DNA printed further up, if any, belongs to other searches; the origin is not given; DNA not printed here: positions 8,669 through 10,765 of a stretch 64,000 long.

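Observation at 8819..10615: ATP-grasp ligase fused to a Wzb-like low-molecular-weight phosphotyrosine phosphatase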

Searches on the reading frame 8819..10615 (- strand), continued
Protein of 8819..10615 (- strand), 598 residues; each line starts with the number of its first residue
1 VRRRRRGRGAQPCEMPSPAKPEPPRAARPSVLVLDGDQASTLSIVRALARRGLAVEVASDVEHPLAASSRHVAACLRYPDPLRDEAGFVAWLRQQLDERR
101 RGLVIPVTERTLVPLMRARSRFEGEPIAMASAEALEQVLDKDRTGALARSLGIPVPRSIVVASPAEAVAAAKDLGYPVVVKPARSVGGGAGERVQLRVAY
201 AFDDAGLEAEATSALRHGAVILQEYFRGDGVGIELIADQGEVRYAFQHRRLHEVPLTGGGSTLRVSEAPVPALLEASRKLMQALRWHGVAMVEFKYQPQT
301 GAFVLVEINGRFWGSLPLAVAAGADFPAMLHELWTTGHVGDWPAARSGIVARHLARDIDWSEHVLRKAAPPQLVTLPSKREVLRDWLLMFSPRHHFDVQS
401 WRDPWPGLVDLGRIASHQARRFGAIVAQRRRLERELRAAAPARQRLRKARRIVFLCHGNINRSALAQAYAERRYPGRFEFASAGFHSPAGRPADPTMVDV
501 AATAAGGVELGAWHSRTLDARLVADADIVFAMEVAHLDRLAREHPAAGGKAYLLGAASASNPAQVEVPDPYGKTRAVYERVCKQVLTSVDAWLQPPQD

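Call 49: search_protein_representatives(protein=window:8819-10615:-)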
Query: 598 residues. Proteins with E-value up to 0.001 (for the whole library): 16097; up to 1e-10: 6177; up to 1e-30: 1691. The best 150 are listed.
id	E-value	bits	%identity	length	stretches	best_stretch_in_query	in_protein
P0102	3.9e-180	617.0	56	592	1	26-592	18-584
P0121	2.1e-150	518.8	47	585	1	30-590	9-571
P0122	1.6e-148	512.6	48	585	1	29-591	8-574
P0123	4.2e-147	507.9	48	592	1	26-590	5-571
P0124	6.5e-144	497.4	48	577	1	29-587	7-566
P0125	1.9e-143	495.9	48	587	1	31-587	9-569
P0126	1.0e-142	493.4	45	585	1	29-589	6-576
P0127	1.3e-141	489.8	45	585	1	30-590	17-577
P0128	1.7e-141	489.4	44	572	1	31-589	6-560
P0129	1.3e-140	486.4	46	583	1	26-589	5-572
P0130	2.4e-140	485.6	46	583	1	29-585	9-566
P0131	4.2e-140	484.8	48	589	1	27-591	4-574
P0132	2.1e-139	482.5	49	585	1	31-587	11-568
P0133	3.0e-138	478.7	45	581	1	30-589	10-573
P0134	1.2e-136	473.4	45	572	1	29-582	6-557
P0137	1.4e-131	456.7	45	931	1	28-592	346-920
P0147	6.5e-108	378.5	37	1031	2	22-573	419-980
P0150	3.3e-105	369.6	43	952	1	30-590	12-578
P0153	9.2e-101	354.9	38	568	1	27-588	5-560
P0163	1.8e-89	317.6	43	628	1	22-471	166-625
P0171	4.1e-86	306.5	39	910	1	18-591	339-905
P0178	6.8e-84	299.2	35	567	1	28-590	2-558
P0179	7.8e-84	299.0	38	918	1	30-593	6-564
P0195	1.6e-79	284.7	33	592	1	27-585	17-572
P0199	2.7e-79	284.0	38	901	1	23-595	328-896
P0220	2.9e-76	274.0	41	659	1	25-439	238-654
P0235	8.6e-75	269.1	34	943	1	19-592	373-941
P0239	2.5e-74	267.6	32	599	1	28-591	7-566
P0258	1.6e-72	261.6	33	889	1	29-591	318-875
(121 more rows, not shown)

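Call 50: search_protein_families(library=pfam, proteins=[P0137, P0147, P0171, P0150, P0179, P0199, P0235, P0258, P0163, P0220], max_evalue=0.0001)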
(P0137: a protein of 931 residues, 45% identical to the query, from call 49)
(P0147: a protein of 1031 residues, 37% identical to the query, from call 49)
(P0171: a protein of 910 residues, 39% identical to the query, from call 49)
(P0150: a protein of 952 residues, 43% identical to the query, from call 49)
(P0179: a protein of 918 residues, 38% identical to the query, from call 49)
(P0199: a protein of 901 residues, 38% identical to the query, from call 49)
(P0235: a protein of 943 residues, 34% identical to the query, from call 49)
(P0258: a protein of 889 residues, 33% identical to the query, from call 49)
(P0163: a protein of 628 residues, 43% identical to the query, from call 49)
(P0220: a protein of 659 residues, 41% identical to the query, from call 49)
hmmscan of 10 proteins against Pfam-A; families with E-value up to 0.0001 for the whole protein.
P0137 (931 aa): 4 families
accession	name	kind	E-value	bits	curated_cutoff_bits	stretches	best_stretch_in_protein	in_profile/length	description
PF01522.26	Polysacc_deac_1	-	9.7e-27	93.8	23.1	1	85-287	4-122/124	Polysaccharide deacetylase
PF01451.26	LMWPc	-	1.2e-23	84.3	23.2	1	780-918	1-141/144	Low molecular weight phosphotyrosine protein phosphatase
PF15632.11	ATPgrasp_Ter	-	2.3e-09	37.5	29.1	1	542-666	4-117/131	ATP-grasp in the biosynthetic pathway with Ter operon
PF03065.20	Glyco_hydro_57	-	3.3e-07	30.4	21.2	1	213-288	92-168/291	Glycosyl hydrolase family 57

P0147 (1031 aa): 2 families
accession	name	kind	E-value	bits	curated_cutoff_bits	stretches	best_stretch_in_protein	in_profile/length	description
PF01451.26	LMWPc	-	1.5e-20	74.3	23.2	1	861-998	1-141/144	Low molecular weight phosphotyrosine protein phosphatase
PF15632.11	ATPgrasp_Ter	-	1.6e-13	51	29.1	1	622-752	3-121/131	ATP-grasp in the biosynthetic pathway with Ter operon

P0171 (910 aa): 3 families
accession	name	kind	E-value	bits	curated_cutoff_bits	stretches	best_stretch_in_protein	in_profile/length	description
PF01451.26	LMWPc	-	1.1e-18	68.3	23.2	1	772-903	1-140/144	Low molecular weight phosphotyrosine protein phosphatase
PF15632.11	ATPgrasp_Ter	-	2.7e-07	30.9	29.1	1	539-655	5-111/131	ATP-grasp in the biosynthetic pathway with Ter operon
PF13549.11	ATP-grasp_5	-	3e-05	23.9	27.6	0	460-520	11-67/221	ATP-grasp domain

P0150 (952 aa): 3 families
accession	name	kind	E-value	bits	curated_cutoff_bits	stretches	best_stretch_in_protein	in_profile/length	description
PF01451.26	LMWPc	-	1.5e-22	80.8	23.2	1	443-580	1-143/144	Low molecular weight phosphotyrosine protein phosphatase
PF01522.26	Polysacc_deac_1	-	1.9e-18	67.1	23.1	2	820-895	49-121/124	Polysaccharide deacetylase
PF15632.11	ATPgrasp_Ter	-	1.3e-09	38.4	29.1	1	205-326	3-113/131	ATP-grasp in the biosynthetic pathway with Ter operon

P0179 (918 aa): 7 families
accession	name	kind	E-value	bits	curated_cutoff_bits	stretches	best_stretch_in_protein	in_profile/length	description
PF00535.33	Glycos_transf_2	-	2.1e-26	93.3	23.3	1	595-735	1-132/168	Glycosyl transferase family 2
PF01451.26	LMWPc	-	8.2e-23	81.6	23.2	1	428-561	2-141/144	Low molecular weight phosphotyrosine protein phosphatase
PF13641.12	Glyco_tranf_2_3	-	4.3e-21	76.4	27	1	594-824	3-214/230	Glycosyltransferase like family 2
PF13632.12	Glyco_trans_2_3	-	1.5e-09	38.4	27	1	673-846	1-142/198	Glycosyl transferase family group 2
PF15632.11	ATPgrasp_Ter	-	4.6e-08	33.3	29.1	1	193-309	4-110/131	ATP-grasp in the biosynthetic pathway with Ter operon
PF13506.12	Glyco_transf_21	-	1.9e-05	24.7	21.7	0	665-709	25-68/174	Glycosyl transferase family 21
PF02786.22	CPSase_L_D2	-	7e-05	22.9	19.8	0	115-293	1-188/211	Carbamoyl-phosphate synthase L chain, ATP binding domain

P0199 (901 aa): 3 families
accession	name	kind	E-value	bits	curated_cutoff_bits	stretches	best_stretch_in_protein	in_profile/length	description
PF13480.13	Acetyltransf_6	-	1.7e-32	113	22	1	136-280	4-143/143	Acetyltransferase (GNAT) domain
PF01451.26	LMWPc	-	1.1e-21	78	23.2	1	759-891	2-141/144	Low molecular weight phosphotyrosine protein phosphatase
PF15632.11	ATPgrasp_Ter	-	7.9e-08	32.6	29.1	1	524-639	7-112/131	ATP-grasp in the biosynthetic pathway with Ter operon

P0235 (943 aa): 3 families
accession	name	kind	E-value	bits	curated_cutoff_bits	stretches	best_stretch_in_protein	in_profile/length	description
PF13480.13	Acetyltransf_6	-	1.4e-26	93.8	22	1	183-332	1-143/143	Acetyltransferase (GNAT) domain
PF01451.26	LMWPc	-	9.1e-23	81.5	23.2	1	806-939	1-141/144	Low molecular weight phosphotyrosine protein phosphatase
PF15632.11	ATPgrasp_Ter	-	3.4e-05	24.1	29.1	1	581-687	13-109/131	ATP-grasp in the biosynthetic pathway with Ter operon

P0258 (889 aa): 4 families
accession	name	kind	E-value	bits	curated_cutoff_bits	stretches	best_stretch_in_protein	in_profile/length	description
PF24793.1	GINT1_N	-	2.2e-44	152.1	27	1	55-263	57-269/304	Glucosamine inositolphosphorylceramide transferase 1, N-terminal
PF01451.26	LMWPc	-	1.7e-18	67.6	23.2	1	741-876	1-143/144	Low molecular weight phosphotyrosine protein phosphatase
PF15632.11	ATPgrasp_Ter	-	2.3e-08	34.3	29.1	1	507-625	4-112/131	ATP-grasp in the biosynthetic pathway with Ter operon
PF02786.22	CPSase_L_D2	-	2.8e-06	27.4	19.8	1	429-605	1-186/211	Carbamoyl-phosphate synthase L chain, ATP binding domain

P0163 (628 aa): 1 family
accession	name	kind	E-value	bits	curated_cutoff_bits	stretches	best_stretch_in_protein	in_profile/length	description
PF15632.11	ATPgrasp_Ter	-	3.2e-08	33.9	29.1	1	363-498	3-127/131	ATP-grasp in the biosynthetic pathway with Ter operon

P0220 (659 aa): 3 families
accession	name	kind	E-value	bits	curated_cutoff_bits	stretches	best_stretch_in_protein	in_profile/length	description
PF15632.11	ATPgrasp_Ter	-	5.4e-12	46.1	29.1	1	435-553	5-114/131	ATP-grasp in the biosynthetic pathway with Ter operon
PF02786.22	CPSase_L_D2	-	3.8e-05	23.7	19.8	0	354-398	1-47/211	Carbamoyl-phosphate synthase L chain, ATP binding domain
PF13207.12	AAA_17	-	5.7e-05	23.9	27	0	8-37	2-29/136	AAA domain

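Call 53: fold_search(model_id=the predicted structure, library=pdb)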
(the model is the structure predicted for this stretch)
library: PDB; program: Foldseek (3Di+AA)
matches with E <= 10: 1849; with E <= 0.001: 606
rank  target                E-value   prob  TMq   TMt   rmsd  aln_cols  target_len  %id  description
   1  5dou_B                8.0e-18  1.00  0.43  0.20  14.3       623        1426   14  Crystal Structure of Human Carbamoyl phosphate synthetase I (CPS1), ligand-bound form (released 2015-12-09)
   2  2vpq_A                1.0e-17  1.00  0.41  0.53   5.0       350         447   17  Crystal structure of biotin carboxylase from S. aureus complexed with AMPPNP (released 2008-09-09)
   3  2vpq_B                3.1e-17  1.00  0.42  0.55   4.6       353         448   16  Crystal structure of biotin carboxylase from S. aureus complexed with AMPPNP (released 2008-09-09)
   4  1w96_C                3.3e-17  1.00  0.41  0.45   5.2       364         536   14  Crystal Structure of Biotin Carboxylase Domain of Acetyl-coenzyme A Carboxylase from Saccharomyces cerevisiae in Compl (released 2005-01-04)
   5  1ce8_A                8.2e-17  1.00  0.39  0.23   4.8       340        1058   18  CARBAMOYL PHOSPHATE SYNTHETASE FROM ESCHERICHIS COLI WITH COMPLEXED WITH THE ALLOSTERIC LIGAND IMP (released 1999-07-26)
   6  1a9x_A                9.2e-17  1.00  0.40  0.24   5.3       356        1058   19  CARBAMOYL PHOSPHATE SYNTHETASE: CAUGHT IN THE ACT OF GLUTAMINE HYDROLYSIS (released 1998-10-21)
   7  1c30_A                1.4e-16  1.00  0.40  0.24   4.8       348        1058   18  CRYSTAL STRUCTURE OF CARBAMOYL PHOSPHATE SYNTHETASE: SMALL SUBUNIT MUTATION C269S (released 1999-12-10)
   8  5dou_D                1.5e-16  1.00  0.42  0.19  14.2       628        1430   13  Crystal Structure of Human Carbamoyl phosphate synthetase I (CPS1), ligand-bound form (released 2015-12-09)
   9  1m6v_A                1.6e-16  1.00  0.39  0.23   4.5       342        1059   18  Crystal Structure of the G359F (small subunit) Point Mutant of Carbamoyl Phosphate Synthetase (released 2002-07-31)
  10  5dou_C                2.2e-16  1.00  0.40  0.18   4.6       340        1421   14  Crystal Structure of Human Carbamoyl phosphate synthetase I (CPS1), ligand-bound form (released 2015-12-09)
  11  2pn1                  2.6e-16  1.00  0.41  0.76   8.8       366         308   20  Crystal structure of carbamoylphosphate synthase large subunit (split gene in MJ) (ZP_00538348.1) from Exiguobacterium s (released 2007-05-08)
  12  5csk_A                3.0e-16  1.00  0.40  0.13   5.1       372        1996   15  Crystal structure of yeast acetyl-CoA carboxylase, unbiotinylated (released 2015-10-28)
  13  1w96_B                3.0e-16  1.00  0.39  0.43   5.3       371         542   15  Crystal Structure of Biotin Carboxylase Domain of Acetyl-coenzyme A Carboxylase from Saccharomyces cerevisiae in Compl (released 2005-01-04)
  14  1bxr_A                3.4e-16  1.00  0.41  0.24  21.0       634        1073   13  STRUCTURE OF CARBAMOYL PHOSPHATE SYNTHETASE COMPLEXED WITH THE ATP ANALOG AMPPNP (released 1999-04-20)
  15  5csk_B                4.5e-16  1.00  0.39  0.13   5.4       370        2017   15  Crystal structure of yeast acetyl-CoA carboxylase, unbiotinylated (released 2015-10-28)
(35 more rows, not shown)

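Call 67: search_protein_families(library=pfam, proteins=[L043:11917-12840:+, L043:12800-13828:+, L009:10762-11937:+, L009:11825-12556:+, L081:118-1416:+, L081:1425-1907:-, L085:6742-8418:+, L085:8270-10351:+, L073:1937-2683:+], max_evalue=0.001)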
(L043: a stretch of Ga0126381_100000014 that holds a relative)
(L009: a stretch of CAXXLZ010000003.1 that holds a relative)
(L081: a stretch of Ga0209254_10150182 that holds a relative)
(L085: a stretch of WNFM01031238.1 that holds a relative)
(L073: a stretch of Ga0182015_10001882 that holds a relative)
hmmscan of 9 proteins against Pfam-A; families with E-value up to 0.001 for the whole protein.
L043:11917-12840:+ (308 aa): 5 families
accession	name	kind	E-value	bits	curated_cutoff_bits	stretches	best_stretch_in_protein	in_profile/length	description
PF13401.12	AAA_22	-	3.3e-19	69.9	27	1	56-189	5-130/130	AAA domain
PF25201.1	nSTAND6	-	2.3e-07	31.4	27.7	1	63-153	25-113/148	Novel STAND NTPase 6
PF13191.12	AAA_16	-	7.8e-07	30.2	32.6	1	40-175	7-165/167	AAA ATPase domain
PF05621.17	TniB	-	0.00027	20.9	22.4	1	62-191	41-171/189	Bacterial TniB protein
PF13604.12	AAA_30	-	0.00047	20.4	27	1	47-160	8-107/191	AAA domain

L043:12800-13828:+ (343 aa): 2 families
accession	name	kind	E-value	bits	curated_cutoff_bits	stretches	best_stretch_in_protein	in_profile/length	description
PF13614.12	AAA_31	-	3.6e-11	43.8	27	1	164-312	12-165/177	AAA domain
PF01656.29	CbiA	-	4e-05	24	25.4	1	157-324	2-83/125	CobQ/CobB/MinD/ParA nucleotide binding domain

L009:10762-11937:+ (392 aa): 6 families
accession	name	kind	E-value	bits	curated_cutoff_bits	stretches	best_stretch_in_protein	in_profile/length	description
PF13692.12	Glyco_trans_1_4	-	2.4e-32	112.6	27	1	218-357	2-142/142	Glycosyl transferases group 1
PF00534.26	Glycos_transf_1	-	3.3e-31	108.5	26.4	1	215-370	13-171/172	Glycosyl transferases group 1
PF13439.12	Glyco_transf_4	-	4.7e-25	89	28.5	1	45-205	3-168/170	Glycosyltransferase Family 4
PF13579.12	Glyco_trans_4_4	-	1.2e-18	68.4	29.7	1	45-202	2-158/158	Glycosyl transferase 4-like domain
PF13524.12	Glyco_trans_1_2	-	5.3e-09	36.6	25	1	281-383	34-140/144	Glycosyl transferase-like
PF20706.3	GT4-conflict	-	4.9e-05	22.9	26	1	277-339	267-334/385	Family 4 Glycosyltransferase in conflict systems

L009:11825-12556:+ (244 aa): 1 family
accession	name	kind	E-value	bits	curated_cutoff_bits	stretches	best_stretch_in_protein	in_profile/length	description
PF01451.26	LMWPc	-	3.9e-23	82.7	23.2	1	92-237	2-142/144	Low molecular weight phosphotyrosine protein phosphatase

L081:118-1416:+ (433 aa): 2 families
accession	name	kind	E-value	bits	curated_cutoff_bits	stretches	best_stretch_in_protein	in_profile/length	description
PF15632.11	ATPgrasp_Ter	-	3.7e-11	43.3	29.1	1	232-366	4-127/131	ATP-grasp in the biosynthetic pathway with Ter operon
PF02786.22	CPSase_L_D2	-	0.00095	19.2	19.8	0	152-197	1-48/211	Carbamoyl-phosphate synthase L chain, ATP binding domain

L081:1425-1907:- (161 aa): 1 family
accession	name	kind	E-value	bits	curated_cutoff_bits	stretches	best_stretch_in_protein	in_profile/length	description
PF01451.26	LMWPc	-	1.1e-17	65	23.2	1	14-148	1-143/144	Low molecular weight phosphotyrosine protein phosphatase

L085:6742-8418:+ (559 aa): 1 family
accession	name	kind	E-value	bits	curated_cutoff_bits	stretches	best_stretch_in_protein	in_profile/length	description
PF15632.11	ATPgrasp_Ter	-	4.5e-08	33.4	29.1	1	343-464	6-116/131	ATP-grasp in the biosynthetic pathway with Ter operon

L085:8270-10351:+ (694 aa): 5 families
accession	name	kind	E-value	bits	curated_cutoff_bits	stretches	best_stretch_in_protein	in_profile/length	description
PF13692.12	Glyco_trans_1_4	-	4.9e-25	88.9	27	1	280-416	3-142/142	Glycosyl transferases group 1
PF01451.26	LMWPc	-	1.1e-23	84.5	23.2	1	531-671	1-140/144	Low molecular weight phosphotyrosine protein phosphatase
PF13439.12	Glyco_transf_4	-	7e-12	46.1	28.5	1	77-267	9-169/170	Glycosyltransferase Family 4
PF13524.12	Glyco_trans_1_2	-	6.5e-09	36.3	25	1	302-443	4-141/144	Glycosyl transferase-like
PF00534.26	Glycos_transf_1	-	8.5e-09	35.6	26.4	1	304-429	37-171/172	Glycosyl transferases group 1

L073:1937-2683:+ (249 aa): 1 family
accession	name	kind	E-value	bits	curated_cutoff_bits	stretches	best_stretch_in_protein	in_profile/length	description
PF06564.18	CBP_BcsQ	-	0.00072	19.6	21.3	1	67-218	3-157/234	Cellulose biosynthesis protein BcsQ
